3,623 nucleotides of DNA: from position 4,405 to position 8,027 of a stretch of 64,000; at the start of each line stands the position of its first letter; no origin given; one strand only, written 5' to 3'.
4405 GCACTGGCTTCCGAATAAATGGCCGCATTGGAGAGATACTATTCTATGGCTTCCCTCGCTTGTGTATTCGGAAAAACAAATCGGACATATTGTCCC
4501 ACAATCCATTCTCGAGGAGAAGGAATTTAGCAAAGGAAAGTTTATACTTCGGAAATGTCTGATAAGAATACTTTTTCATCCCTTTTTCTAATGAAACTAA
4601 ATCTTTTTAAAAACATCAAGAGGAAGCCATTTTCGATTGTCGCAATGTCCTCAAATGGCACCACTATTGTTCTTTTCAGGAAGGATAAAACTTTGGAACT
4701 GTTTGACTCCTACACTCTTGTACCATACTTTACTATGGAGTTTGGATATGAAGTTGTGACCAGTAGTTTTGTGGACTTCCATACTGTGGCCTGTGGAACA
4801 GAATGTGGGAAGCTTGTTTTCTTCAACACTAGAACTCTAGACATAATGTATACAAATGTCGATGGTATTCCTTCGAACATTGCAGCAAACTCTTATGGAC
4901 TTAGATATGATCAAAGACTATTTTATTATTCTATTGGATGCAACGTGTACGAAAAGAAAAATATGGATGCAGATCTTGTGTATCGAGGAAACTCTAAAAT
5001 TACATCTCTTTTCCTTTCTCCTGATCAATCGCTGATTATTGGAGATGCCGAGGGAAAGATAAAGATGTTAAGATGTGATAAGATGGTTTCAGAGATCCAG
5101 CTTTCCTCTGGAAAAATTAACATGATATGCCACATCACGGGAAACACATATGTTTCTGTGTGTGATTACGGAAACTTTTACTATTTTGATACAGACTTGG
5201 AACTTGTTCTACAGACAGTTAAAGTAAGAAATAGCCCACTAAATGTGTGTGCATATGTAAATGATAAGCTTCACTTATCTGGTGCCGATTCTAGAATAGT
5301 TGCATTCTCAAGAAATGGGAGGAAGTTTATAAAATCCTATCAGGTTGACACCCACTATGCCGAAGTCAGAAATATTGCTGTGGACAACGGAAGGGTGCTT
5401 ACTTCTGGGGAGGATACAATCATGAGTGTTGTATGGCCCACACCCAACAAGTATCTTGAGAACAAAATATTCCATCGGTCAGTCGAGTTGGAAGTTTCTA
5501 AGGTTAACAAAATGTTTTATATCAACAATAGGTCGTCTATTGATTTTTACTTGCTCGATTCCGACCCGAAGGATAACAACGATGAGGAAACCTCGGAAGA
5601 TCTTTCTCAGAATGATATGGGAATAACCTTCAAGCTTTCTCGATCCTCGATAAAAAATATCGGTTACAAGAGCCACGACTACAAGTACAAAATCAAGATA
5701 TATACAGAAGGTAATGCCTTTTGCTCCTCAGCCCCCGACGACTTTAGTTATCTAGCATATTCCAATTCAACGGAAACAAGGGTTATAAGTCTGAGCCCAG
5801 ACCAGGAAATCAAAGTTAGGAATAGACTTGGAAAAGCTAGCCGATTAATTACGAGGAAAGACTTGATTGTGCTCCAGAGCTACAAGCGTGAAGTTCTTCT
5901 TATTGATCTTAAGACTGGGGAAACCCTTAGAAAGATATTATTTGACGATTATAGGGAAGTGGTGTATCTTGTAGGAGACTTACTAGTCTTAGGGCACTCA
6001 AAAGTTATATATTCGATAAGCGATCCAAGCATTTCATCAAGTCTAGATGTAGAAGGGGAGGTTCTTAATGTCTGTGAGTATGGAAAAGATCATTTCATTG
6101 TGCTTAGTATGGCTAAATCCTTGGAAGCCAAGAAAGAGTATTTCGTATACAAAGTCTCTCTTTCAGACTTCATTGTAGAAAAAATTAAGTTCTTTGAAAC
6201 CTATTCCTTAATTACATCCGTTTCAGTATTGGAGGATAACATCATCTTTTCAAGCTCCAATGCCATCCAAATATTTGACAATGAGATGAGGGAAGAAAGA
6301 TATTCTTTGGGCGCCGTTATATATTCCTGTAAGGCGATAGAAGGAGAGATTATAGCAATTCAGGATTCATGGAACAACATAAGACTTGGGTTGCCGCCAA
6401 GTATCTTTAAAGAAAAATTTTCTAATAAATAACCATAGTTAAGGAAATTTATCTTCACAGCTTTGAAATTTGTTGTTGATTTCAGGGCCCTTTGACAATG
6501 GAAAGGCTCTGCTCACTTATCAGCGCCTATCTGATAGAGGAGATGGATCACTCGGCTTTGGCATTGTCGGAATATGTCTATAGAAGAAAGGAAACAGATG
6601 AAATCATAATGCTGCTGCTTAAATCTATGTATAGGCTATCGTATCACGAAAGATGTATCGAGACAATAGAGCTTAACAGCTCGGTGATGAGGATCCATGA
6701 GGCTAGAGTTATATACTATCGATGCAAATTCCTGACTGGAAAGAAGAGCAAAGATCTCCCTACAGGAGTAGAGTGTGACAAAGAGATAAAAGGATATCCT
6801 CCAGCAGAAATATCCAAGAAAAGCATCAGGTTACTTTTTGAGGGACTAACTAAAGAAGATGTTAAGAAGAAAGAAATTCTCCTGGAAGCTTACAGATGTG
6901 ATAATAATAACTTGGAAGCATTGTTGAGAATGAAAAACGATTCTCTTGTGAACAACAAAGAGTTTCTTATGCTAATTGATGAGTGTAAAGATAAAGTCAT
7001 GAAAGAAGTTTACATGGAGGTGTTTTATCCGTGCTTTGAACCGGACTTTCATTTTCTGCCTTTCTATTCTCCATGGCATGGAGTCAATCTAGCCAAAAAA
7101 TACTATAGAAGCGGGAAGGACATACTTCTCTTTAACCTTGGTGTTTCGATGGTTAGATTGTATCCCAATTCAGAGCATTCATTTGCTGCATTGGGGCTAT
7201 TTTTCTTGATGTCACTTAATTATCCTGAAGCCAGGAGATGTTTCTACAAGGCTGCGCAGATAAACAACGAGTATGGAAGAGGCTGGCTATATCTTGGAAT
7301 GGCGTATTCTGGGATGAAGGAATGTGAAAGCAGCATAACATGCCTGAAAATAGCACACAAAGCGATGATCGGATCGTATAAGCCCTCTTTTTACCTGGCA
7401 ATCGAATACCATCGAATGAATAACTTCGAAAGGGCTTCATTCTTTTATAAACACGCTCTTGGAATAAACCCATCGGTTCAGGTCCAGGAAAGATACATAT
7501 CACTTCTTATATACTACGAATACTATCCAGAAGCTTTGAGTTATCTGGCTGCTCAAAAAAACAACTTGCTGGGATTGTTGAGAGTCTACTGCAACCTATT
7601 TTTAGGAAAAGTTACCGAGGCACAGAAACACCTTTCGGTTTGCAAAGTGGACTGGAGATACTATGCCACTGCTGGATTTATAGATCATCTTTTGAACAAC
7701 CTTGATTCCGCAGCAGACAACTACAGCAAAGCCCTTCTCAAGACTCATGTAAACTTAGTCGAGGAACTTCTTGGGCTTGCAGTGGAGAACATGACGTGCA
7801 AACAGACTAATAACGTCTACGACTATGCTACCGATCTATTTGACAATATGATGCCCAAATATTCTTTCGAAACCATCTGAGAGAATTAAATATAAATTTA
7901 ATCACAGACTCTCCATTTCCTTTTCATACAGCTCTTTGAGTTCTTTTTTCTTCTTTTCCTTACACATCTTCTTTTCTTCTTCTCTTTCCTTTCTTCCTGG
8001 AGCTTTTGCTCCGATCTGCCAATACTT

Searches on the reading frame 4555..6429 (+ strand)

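Call 38: search_protein_families(library=pfam, proteins=[window:4555-6429:+], max_evalue=0.1)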
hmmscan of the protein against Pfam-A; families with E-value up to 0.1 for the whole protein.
window:4555-6429:+ (625 aa): 7 families
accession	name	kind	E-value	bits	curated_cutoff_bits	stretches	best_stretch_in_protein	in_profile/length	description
PF24807.1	WD40_CDC20-Fz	-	4.3e-07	30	200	1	144-275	49-184/292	CDC20/Fizzy WD40 domain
PF24796.1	WDR55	-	1.6e-05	24.6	200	0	147-299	8-254/296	WDR55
PF23409.1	Beta-prop_EML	-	0.00014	21.9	88.2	1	191-284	162-257/267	Echinoderm microtubule-associated protein first beta-propeller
PF25174.1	Beta-prop_THOC3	-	0.00021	20.8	305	0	148-292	48-197/272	THOC3 beta-propeller domain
PF23414.1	Beta-prop_EML_2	-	0.00079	19.3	90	0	176-298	31-155/266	Echinoderm microtubule-associated protein second beta-propeller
PF14783.12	BBS2_Mid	-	0.0046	17.5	27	1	157-213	12-67/108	Ciliary BBSome complex subunit 2, middle region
PF24814.1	WD40_Prp19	-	0.0086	15.6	320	0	230-314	13-94/281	Prp19 WD40 domain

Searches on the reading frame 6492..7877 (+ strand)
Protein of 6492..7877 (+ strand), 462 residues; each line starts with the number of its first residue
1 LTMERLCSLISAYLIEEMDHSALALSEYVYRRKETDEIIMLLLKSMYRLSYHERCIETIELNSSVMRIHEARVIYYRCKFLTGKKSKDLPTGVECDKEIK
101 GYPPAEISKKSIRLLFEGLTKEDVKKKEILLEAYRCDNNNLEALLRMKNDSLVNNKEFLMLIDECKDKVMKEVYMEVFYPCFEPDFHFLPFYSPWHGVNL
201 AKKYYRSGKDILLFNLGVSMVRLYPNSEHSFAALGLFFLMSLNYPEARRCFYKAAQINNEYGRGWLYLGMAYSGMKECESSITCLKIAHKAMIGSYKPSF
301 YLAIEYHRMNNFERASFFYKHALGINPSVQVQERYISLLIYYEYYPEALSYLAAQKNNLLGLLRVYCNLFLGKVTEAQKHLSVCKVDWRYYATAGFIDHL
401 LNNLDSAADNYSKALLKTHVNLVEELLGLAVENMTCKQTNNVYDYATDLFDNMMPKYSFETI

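Call 38: search_protein_families(library=pfam, proteins=[window:6492-7877:+], max_evalue=0.1)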
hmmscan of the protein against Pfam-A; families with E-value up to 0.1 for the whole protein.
window:6492-7877:+ (462 aa): 7 families
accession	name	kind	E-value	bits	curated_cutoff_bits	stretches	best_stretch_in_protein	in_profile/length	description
PF00515.34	TPR_1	-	8e-09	35.4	27.8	1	301-328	6-33/34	Tetratricopeptide repeat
PF07719.23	TPR_2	-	1.3e-05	25.4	27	1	300-327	5-32/34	Tetratricopeptide repeat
PF13424.12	TPR_12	-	0.00039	21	30.1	0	234-278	9-54/77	Tetratricopeptide repeat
PF13181.12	TPR_8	-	0.00088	19.7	25.7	1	304-328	9-33/34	Tetratricopeptide repeat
PF13428.12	TPR_14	-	0.0073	17.3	23.5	0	233-269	6-42/44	Tetratricopeptide repeat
PF13414.12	TPR_11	-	0.0088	16.2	26.8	0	243-273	9-39/42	TPR repeat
PF12895.13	ANAPC3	-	0.014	16.1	27.2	0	20-80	6-67/82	Anaphase-promoting complex, cyclosome, subunit 3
